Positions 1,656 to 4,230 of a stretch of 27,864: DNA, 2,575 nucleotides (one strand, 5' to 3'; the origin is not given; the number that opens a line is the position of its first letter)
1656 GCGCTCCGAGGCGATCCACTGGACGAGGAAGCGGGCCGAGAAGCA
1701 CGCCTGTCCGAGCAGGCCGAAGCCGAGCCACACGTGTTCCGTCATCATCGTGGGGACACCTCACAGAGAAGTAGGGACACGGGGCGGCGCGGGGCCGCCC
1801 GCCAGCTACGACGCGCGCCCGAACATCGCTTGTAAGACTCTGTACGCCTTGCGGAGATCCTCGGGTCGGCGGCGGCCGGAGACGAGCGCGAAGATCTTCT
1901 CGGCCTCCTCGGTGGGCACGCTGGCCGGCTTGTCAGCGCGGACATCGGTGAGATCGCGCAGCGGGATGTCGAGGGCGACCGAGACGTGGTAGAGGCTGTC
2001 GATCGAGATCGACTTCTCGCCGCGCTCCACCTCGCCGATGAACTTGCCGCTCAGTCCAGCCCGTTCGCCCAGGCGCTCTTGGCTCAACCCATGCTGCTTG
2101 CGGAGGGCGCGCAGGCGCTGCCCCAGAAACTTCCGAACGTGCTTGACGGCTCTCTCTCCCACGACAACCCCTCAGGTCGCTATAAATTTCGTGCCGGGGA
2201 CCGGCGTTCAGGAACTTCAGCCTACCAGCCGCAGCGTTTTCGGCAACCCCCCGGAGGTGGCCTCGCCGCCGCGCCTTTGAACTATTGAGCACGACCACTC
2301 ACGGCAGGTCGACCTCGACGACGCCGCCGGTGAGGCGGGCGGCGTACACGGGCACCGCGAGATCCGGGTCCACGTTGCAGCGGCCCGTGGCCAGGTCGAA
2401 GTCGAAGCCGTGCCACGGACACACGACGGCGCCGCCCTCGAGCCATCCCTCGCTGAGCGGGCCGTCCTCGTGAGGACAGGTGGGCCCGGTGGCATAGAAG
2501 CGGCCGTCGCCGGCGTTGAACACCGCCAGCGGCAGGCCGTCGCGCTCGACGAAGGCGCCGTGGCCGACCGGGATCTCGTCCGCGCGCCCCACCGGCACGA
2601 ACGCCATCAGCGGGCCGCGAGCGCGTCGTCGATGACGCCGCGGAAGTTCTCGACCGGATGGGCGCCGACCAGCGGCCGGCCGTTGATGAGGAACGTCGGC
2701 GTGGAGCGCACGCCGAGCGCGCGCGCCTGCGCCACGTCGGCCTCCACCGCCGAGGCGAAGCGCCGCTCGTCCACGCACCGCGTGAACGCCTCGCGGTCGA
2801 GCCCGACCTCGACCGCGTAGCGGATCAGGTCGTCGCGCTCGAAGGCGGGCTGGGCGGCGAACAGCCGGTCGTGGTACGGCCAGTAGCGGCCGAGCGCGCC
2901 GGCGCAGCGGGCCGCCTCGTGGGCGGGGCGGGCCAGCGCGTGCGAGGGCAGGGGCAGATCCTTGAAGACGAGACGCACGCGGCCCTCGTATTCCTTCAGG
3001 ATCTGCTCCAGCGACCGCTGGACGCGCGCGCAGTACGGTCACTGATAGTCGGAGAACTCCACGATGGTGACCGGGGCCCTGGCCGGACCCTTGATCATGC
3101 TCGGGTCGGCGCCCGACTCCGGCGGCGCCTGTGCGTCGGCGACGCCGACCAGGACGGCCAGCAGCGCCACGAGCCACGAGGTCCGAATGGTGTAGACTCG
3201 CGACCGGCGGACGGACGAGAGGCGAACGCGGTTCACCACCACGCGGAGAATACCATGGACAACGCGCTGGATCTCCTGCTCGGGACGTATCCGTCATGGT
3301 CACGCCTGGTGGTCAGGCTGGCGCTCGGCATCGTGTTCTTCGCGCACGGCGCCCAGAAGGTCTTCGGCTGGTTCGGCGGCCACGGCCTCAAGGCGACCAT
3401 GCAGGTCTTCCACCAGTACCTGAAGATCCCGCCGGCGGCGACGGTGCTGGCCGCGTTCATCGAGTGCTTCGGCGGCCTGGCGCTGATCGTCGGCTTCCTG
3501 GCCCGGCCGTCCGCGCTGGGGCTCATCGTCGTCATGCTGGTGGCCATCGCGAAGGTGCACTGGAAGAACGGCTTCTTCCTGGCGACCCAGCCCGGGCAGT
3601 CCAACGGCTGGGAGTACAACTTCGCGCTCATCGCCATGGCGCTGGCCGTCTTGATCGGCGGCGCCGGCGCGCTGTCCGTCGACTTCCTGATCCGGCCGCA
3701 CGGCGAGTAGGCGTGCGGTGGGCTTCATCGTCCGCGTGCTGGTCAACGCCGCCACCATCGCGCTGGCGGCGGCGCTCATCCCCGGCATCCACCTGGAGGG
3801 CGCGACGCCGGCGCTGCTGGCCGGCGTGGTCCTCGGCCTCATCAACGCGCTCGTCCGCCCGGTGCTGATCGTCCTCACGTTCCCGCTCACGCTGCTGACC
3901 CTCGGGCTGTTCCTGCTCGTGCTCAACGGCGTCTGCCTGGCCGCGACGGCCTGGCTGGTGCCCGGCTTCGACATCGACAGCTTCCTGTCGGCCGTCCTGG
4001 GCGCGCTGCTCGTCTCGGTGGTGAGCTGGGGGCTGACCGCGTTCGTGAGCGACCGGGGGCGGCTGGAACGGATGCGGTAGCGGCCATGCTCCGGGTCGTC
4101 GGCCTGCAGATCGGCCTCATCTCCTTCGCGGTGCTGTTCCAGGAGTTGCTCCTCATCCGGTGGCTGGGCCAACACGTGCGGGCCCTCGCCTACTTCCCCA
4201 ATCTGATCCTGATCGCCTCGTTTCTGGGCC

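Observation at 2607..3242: Hidden DsbA-like selenoprotein (UxxC) split by the ORF caller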

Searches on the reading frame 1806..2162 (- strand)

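Call 72: search_protein_families(library=pfam, proteins=[window:1806-2162:-], max_evalue=0.001)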
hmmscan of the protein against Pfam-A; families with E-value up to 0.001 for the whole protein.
window:1806-2162:- (118 aa): 4 families
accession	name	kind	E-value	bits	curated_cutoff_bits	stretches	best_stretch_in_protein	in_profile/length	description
PF01381.28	HTH_3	-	4.5e-11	43.1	23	1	17-71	1-55/55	Helix-turn-helix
PF13560.12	HTH_31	-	1.3e-09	38.7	27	1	13-53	2-43/64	Helix-turn-helix domain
PF12844.13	HTH_19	-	2.9e-06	27.5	30.2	1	14-71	1-58/64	Helix-turn-helix domain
PF13443.12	HTH_26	-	4.8e-05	24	22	1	16-74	1-60/63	Cro/C1-type HTH DNA-binding domain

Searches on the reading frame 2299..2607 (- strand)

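Call 72: search_protein_families(library=pfam, proteins=[window:2299-2607:-], max_evalue=0.001)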
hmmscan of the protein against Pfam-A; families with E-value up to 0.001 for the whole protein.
window:2299-2607:- (102 aa): 3 families
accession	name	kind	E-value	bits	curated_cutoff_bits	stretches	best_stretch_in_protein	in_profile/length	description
PF00355.32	Rieske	-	9.4e-19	67.6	20.3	1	3-87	2-86/88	Rieske [2Fe-2S] domain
PF13806.12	Rieske_2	-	7e-15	55.3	27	1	3-99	2-103/104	Rieske-like [2Fe-2S] domain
PF22543.2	Rieske_4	-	0.00036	21.2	28.4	1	6-76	3-76/119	Soluble Rieske-type ferredoxin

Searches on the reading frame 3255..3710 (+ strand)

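Call 72: search_protein_families(library=pfam, proteins=[window:3255-3710:+], max_evalue=0.001)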
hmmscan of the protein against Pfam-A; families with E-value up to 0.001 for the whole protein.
window:3255-3710:+ (151 aa): 2 families
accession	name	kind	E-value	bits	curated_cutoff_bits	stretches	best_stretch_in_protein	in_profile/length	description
PF07681.17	DoxX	-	1.2e-20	74.3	23.6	1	18-103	3-85/85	DoxX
PF04173.18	DoxD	-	3.7e-06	27.4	22.7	1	61-148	66-146/167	TQO small subunit DoxD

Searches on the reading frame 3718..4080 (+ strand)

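Call 72: search_protein_families(library=pfam, proteins=[window:3718-4080:+], max_evalue=0.001)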
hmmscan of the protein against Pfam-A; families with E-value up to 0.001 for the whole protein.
window:3718-4080:+ (120 aa): 1 family
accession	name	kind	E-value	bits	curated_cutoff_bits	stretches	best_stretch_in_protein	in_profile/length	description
PF04020.18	Phage_holin_4_2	-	6.9e-33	113.8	28.8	1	1-104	1-104/105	Mycobacterial 4 TMS phage holin, superfamily IV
